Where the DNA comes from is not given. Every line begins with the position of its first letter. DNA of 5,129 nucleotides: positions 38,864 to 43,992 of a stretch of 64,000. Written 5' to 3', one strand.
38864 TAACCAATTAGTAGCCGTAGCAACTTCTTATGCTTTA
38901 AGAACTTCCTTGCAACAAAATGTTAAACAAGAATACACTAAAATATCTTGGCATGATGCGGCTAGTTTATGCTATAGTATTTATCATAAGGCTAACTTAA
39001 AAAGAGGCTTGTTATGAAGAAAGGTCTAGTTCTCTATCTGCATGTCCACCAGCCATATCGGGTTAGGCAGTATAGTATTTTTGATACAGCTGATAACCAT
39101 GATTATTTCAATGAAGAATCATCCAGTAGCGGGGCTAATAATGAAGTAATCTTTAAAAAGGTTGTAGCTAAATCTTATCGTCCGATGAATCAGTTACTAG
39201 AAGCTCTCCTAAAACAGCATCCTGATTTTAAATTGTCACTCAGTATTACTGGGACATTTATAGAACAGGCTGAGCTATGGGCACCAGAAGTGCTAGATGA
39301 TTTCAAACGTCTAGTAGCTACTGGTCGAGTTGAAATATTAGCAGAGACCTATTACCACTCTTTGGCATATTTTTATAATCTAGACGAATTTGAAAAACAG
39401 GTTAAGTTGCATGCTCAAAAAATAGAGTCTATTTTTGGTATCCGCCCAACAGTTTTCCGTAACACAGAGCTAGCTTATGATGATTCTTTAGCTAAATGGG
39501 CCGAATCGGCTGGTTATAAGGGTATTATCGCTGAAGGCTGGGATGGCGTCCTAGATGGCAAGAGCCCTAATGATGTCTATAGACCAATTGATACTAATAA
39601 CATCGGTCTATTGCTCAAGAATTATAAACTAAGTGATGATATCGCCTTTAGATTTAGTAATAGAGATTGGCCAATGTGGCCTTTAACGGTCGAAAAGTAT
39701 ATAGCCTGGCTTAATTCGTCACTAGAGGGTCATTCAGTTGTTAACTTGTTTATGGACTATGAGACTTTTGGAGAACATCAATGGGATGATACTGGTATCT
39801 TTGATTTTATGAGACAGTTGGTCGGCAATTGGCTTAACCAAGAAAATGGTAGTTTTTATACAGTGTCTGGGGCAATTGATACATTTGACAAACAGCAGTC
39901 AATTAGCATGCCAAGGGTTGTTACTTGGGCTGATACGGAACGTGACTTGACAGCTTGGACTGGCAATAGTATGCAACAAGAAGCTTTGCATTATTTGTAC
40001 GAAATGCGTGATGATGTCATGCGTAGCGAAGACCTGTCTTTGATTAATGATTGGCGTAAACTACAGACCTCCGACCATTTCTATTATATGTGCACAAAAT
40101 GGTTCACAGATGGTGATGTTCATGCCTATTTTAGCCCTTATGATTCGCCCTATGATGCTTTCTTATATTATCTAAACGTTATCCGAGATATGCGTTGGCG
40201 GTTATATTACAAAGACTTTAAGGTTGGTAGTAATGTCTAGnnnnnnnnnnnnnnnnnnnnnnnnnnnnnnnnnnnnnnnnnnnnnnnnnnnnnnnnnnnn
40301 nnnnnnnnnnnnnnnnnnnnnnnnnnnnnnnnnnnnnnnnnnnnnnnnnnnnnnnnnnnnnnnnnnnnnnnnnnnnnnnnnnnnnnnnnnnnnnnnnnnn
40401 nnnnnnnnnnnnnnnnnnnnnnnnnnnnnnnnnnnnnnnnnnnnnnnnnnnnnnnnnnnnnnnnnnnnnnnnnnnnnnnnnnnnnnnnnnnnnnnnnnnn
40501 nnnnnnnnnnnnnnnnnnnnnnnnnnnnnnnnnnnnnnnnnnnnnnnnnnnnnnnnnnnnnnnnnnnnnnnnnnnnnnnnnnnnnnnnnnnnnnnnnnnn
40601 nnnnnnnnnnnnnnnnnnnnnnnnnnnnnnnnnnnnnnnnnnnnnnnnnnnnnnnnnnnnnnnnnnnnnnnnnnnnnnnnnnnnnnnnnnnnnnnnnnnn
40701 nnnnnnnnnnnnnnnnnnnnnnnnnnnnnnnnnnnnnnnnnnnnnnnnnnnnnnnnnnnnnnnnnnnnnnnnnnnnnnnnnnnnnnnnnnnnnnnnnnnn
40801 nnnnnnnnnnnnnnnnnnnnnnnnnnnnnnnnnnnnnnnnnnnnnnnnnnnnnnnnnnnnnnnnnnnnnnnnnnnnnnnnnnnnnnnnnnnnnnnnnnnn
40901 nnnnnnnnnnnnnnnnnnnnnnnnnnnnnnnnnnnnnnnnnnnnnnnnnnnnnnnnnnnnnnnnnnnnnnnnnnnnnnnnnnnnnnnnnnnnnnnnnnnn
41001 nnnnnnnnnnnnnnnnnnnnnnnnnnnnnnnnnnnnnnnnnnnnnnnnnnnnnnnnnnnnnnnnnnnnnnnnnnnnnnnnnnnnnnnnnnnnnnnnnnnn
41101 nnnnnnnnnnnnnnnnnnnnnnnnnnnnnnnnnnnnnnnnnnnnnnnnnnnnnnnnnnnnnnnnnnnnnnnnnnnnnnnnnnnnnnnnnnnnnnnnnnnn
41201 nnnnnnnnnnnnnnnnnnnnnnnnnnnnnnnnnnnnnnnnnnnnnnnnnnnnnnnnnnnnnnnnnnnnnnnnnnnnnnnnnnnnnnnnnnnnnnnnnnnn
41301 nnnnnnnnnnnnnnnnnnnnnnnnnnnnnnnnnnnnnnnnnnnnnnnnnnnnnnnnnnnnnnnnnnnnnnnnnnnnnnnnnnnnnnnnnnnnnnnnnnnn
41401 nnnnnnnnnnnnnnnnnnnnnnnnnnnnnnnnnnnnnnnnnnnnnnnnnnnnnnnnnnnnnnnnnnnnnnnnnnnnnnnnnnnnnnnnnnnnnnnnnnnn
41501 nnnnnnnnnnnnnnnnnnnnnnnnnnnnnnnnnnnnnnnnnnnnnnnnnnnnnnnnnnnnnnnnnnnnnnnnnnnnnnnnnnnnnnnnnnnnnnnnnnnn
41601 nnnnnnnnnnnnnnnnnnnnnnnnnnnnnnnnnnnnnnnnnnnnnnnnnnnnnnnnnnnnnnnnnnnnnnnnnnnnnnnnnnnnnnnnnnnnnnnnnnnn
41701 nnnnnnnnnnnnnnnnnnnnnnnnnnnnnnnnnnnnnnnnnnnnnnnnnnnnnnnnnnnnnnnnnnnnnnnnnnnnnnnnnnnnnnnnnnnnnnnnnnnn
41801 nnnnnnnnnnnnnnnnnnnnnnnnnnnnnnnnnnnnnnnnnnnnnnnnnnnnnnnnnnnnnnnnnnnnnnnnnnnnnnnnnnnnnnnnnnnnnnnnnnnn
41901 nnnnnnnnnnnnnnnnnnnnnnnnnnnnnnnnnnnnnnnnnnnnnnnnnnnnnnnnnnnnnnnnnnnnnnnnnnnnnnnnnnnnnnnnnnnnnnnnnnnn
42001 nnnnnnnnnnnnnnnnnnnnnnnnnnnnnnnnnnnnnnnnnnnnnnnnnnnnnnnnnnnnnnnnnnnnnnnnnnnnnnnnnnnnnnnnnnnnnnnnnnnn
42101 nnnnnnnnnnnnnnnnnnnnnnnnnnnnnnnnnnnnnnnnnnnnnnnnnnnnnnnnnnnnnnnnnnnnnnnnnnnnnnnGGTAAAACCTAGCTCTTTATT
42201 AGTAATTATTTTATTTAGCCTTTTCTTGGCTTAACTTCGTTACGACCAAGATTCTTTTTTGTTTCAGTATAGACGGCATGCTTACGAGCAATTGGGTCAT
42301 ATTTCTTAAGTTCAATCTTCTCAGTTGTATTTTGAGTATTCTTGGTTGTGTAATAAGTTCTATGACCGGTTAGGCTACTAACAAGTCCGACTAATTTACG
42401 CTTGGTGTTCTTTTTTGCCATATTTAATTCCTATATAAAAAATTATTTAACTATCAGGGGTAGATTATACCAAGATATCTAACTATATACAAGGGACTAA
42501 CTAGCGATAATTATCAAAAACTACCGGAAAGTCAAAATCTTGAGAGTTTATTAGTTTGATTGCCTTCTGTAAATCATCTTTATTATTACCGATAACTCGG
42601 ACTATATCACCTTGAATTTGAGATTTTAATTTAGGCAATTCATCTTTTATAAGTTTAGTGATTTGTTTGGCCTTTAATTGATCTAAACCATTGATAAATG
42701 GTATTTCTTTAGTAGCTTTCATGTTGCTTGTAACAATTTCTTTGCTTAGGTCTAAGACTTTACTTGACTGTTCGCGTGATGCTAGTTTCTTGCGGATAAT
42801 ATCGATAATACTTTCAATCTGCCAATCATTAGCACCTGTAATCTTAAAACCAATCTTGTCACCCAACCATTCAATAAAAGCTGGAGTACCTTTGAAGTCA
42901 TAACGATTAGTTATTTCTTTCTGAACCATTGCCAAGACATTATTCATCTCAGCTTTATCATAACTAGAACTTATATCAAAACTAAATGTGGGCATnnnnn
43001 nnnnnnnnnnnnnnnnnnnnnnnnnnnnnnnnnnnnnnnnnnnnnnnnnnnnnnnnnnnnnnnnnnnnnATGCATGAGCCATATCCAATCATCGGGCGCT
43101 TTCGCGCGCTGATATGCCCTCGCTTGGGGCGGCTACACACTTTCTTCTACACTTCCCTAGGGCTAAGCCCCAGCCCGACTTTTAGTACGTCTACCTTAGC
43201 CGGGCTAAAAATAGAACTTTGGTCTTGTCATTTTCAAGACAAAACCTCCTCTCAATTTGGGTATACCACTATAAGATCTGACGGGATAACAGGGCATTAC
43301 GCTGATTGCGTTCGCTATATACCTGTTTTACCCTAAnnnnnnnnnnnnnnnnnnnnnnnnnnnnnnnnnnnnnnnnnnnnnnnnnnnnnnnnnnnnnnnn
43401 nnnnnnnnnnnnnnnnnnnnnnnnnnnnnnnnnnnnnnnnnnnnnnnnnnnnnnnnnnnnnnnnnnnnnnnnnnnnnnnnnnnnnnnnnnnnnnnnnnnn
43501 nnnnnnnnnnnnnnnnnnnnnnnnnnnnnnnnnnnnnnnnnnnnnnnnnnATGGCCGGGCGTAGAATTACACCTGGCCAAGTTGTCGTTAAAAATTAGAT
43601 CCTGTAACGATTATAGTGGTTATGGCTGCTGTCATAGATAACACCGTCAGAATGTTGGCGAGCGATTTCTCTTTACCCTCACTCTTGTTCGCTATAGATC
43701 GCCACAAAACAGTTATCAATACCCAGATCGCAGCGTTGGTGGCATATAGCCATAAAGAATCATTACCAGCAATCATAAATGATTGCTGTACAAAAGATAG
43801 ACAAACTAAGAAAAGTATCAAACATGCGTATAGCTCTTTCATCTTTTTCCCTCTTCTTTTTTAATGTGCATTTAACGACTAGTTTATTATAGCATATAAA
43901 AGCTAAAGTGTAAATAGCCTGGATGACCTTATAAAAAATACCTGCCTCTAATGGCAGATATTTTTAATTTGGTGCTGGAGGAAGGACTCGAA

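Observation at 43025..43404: Promoter-to-terminator ~345-nt GC-rich structured RNA that fits none of the housekeeping RNA signatures I can check by eye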

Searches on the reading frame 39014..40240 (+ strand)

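Call 15: search_protein_families(library=pfam, proteins=[window:39014-40240:+])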
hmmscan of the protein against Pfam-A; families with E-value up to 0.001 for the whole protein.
window:39014-40240:+ (408 aa): 2 families
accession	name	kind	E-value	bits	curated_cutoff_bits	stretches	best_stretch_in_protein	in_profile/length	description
PF03065.20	Glyco_hydro_57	-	2.1e-70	237.8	21.2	1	6-300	1-291/291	Glycosyl hydrolase family 57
PF01522.26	Polysacc_deac_1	-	1.2e-07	32.2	23.1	1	80-170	41-123/124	Polysaccharide deacetylase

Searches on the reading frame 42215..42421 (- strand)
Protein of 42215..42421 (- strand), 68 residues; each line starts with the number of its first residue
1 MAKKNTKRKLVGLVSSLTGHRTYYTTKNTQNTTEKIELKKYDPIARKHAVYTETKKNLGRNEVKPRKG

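Call 15: search_protein_families(library=pfam, proteins=[window:42215-42421:-])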
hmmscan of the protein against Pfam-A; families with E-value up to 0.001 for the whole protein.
window:42215-42421:- (68 aa): 1 family
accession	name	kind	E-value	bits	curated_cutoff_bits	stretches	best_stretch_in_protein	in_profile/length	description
PF00471.26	Ribosomal_L33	-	1.3e-16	61.1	25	1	10-55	2-47/47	Ribosomal protein L33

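Call 104: find_encoding_contigs(protein=window:42215-42421:-, flank=1600, max_places=10)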
Protein window:42215-42421:- (68 aa): 8 contigs read that carry it; 7 places shown.
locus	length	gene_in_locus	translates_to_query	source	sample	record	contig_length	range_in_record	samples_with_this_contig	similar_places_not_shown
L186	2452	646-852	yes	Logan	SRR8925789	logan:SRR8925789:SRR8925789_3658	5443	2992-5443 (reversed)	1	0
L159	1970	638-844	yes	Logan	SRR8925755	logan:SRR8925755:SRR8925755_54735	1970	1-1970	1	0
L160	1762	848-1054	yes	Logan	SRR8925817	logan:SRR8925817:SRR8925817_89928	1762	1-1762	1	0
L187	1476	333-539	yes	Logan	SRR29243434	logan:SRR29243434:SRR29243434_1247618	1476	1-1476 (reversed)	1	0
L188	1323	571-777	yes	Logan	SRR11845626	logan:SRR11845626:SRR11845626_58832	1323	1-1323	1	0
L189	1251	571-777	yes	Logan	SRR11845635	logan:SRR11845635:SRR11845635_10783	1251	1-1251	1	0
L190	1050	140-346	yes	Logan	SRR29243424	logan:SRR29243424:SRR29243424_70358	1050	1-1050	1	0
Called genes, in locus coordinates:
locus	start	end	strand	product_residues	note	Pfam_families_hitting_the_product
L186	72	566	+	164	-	PF04461:YajQ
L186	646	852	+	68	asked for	PF00471:Ribosomal_L33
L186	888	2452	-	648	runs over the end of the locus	PF00723:Glyco_hydro_15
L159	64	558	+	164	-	PF04461:YajQ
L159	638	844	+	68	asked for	PF00471:Ribosomal_L33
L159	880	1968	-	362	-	?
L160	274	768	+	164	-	PF04461:YajQ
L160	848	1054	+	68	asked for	PF00471:Ribosomal_L33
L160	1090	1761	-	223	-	?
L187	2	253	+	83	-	?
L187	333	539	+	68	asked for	PF00471:Ribosomal_L33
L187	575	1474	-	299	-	?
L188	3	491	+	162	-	?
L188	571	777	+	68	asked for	PF00471:Ribosomal_L33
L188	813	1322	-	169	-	?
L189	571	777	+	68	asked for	PF00471:Ribosomal_L33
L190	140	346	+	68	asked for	PF00471:Ribosomal_L33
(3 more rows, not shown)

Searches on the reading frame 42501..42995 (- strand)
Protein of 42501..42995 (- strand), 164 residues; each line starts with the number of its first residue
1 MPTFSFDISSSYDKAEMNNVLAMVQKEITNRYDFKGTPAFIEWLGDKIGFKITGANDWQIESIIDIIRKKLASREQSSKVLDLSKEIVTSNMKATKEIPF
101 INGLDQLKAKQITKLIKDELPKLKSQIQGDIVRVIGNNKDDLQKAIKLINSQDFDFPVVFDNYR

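Call 15: search_protein_families(library=pfam, proteins=[window:42501-42995:-])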
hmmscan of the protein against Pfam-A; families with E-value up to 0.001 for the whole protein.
window:42501-42995:- (164 aa): 1 family
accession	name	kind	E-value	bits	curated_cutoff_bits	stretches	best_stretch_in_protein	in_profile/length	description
PF04461.18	DUF520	-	7.8e-46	156.6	23.2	1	5-164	2-161/161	Protein of unknown function (DUF520)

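Call 27: find_related_loci(query=window:42501-42995:-, collection=genome_contigs, flank=1500)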
Query window:42501-42995:- (164 aa) in genome_contigs; peptide patterns used: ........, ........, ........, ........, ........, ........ (x = any residue, [..] = any of these).
595 stretches matched a pattern (row limit reached: there are more); 410 encode a relative of the query (tblastn E <= 1e-3); the best 80 are kept; 80 distinct loci.
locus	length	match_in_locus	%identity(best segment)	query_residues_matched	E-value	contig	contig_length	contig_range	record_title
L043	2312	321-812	78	1-164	2e-85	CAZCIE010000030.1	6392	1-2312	MAG TPA_asm: uncultured Candidatus Saccharimonas sp. isolate SRP192927_co4_1008 genome assembly, contig: NODE_33124_leng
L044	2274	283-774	77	1-164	6e-85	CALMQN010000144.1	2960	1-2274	MAG TPA_asm: uncultured bacterium isolate SRR5676477_bin.49_CONCOCT_v1.1_MAG genome assembly, contig: ERZ724547.7802, wh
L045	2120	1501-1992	76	1-164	1e-84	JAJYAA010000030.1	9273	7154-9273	MAG: bacterium isolate BP8.bin114 NODE_12652_length_9273_cov_1.454516, whole genome shotgun sequence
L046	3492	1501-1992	76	1-164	8e-83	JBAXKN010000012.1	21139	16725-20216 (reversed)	MAG: Candidatus Saccharibacteria bacterium isolate ELA402 MAG402_12, whole genome shotgun sequence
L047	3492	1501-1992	76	1-164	4e-82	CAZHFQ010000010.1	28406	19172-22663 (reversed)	MAG TPA_asm: uncultured Candidatus Saccharimonas sp. isolate SRP178699_co2_144 genome assembly, contig: NODE_875_length_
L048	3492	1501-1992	74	1-164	3e-82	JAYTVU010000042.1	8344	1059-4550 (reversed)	MAG: bacterium isolate GFS_5742 GFS_5742_41, whole genome shotgun sequence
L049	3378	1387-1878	74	1-164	7e-82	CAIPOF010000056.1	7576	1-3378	uncultured bacterium isolate AlinenLipids_bin-6727 genome assembly, contig: bin-6727:56/71, whole genome shotgun sequenc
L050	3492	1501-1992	76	1-164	5e-82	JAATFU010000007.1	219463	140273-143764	MAG: Candidatus Saccharibacteria bacterium isolate bin_26 k141_4207618, whole genome shotgun sequence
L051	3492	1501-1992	74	1-164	4e-81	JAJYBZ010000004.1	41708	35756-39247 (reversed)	MAG: bacterium isolate BP9.bin16 NODE_1430_length_41708_cov_27.927828, whole genome shotgun sequence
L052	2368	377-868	75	1-164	8e-82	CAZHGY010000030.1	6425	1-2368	MAG TPA_asm: uncultured Candidatus Saccharimonas sp. isolate SRP192927_co4_146 genome assembly, contig: NODE_32890_lengt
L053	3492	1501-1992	74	1-164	3e-81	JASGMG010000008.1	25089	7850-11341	MAG: Patescibacteria group bacterium isolate DJKA123_ANT-F21_bin.43 scaffold_594, whole genome shotgun sequence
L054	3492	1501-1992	75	1-164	6e-81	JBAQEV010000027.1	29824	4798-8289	MAG: Candidatus Saccharimonadales bacterium isolate MFD12003_ilm_asm_bin72 k127_94535, whole genome shotgun sequence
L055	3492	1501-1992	74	1-164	5e-81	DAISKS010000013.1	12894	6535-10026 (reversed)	MAG TPA_asm: Candidatus Saccharibacteria bacterium isolate CTOTU26095 NODE_2465_length_12894_cov_5.796557, whole genome 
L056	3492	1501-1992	74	1-164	9e-81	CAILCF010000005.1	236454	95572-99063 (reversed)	uncultured bacterium isolate AM-lipid-01-D7_bin-1717 genome assembly, contig: bin-1717:5/5, whole genome shotgun sequenc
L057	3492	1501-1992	78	1-164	1e-84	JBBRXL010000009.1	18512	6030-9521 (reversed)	MAG: Candidatus Saccharimonadales bacterium isolate La4_metabat2.197 La4_metabat2.197_K_2521901_L_18512_cov_12.2998, who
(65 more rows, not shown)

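Call 62: find_encoding_contigs(protein=window:42501-42995:-, flank=1500, max_places=10)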
Protein window:42501-42995:- (164 aa): 5 contigs read that carry it; 5 places shown.
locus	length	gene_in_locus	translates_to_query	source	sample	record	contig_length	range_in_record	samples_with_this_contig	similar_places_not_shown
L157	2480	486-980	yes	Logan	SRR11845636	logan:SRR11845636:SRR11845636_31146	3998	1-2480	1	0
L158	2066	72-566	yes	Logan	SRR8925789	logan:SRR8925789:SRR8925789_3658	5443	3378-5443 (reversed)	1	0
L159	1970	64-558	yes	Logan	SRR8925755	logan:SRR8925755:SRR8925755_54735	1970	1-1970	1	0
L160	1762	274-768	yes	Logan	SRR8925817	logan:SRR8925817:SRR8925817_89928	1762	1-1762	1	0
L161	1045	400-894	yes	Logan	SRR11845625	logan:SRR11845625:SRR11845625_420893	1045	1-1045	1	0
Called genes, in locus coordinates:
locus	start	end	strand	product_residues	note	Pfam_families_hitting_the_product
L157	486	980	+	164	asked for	PF04461:YajQ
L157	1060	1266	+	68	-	PF00471:Ribosomal_L33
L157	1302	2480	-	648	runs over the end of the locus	PF00723:Glyco_hydro_15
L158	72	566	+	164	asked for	PF04461:YajQ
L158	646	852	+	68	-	PF00471:Ribosomal_L33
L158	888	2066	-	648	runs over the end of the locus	PF00723:Glyco_hydro_15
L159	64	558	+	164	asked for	PF04461:YajQ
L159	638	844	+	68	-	PF00471:Ribosomal_L33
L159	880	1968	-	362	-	?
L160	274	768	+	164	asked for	PF04461:YajQ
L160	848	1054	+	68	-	PF00471:Ribosomal_L33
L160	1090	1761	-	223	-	?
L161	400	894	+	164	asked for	PF04461:YajQ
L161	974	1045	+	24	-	?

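Call 88: find_encoding_contigs(protein=L052:377-868:+, flank=1200, max_places=10)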
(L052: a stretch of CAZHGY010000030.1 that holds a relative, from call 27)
Protein L052:377-868:+ (164 aa): 3 contigs read that carry it; 2 places shown.
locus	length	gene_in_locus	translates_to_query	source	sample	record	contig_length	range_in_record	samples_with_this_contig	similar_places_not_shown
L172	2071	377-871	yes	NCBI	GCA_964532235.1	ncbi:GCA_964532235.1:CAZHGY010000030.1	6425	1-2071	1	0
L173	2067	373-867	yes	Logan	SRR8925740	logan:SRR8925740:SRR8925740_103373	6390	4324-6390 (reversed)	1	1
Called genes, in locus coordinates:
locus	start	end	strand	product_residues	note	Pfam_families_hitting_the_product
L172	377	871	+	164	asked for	PF04461:YajQ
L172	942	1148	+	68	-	PF00471:Ribosomal_L33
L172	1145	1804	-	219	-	-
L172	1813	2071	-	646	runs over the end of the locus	PF00723:Glyco_hydro_15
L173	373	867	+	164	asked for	PF04461:YajQ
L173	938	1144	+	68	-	PF00471:Ribosomal_L33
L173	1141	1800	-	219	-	-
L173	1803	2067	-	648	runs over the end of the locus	PF00723:Glyco_hydro_15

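Call 89: find_encoding_contigs(protein=L043:321-812:+, flank=1200, max_places=10)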
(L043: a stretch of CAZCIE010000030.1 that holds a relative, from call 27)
Protein L043:321-812:+ (164 aa): 2 contigs read that carry it; 2 places shown.
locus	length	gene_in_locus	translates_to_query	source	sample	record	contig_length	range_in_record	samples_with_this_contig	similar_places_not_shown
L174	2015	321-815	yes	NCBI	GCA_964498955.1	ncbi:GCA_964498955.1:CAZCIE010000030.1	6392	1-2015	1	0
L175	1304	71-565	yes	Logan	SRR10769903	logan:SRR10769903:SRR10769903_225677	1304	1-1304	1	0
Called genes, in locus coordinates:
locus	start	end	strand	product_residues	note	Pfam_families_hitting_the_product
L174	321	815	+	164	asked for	PF04461:YajQ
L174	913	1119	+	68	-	PF00471:Ribosomal_L33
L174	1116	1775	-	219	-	-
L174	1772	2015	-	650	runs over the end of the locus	PF00723:Glyco_hydro_15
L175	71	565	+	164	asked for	PF04461:YajQ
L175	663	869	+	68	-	PF00471:Ribosomal_L33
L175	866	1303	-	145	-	?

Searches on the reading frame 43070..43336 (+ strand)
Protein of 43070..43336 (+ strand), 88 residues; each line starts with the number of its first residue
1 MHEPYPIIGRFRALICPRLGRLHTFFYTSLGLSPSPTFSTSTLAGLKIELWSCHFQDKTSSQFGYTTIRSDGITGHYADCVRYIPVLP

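Call 36: find_homologous_proteins(query=window:43070-43336:+, max_evalue=1)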
Query window:43070-43336:+: 1 candidates shared short words with the query, none scored E <= 1.

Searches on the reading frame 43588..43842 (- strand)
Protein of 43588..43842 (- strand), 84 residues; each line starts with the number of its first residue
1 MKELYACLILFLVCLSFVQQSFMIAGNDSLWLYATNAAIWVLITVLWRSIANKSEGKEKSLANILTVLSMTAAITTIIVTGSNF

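Call 15: search_protein_families(library=pfam, proteins=[window:43588-43842:-])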
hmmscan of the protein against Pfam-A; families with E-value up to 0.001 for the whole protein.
window:43588-43842:- (84 aa): 0 families

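Call 66: find_encoding_contigs(protein=window:43588-43842:-, flank=2000, max_places=10)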
Protein window:43588-43842:- (84 aa): no gene with exactly this product is on record in the collection.
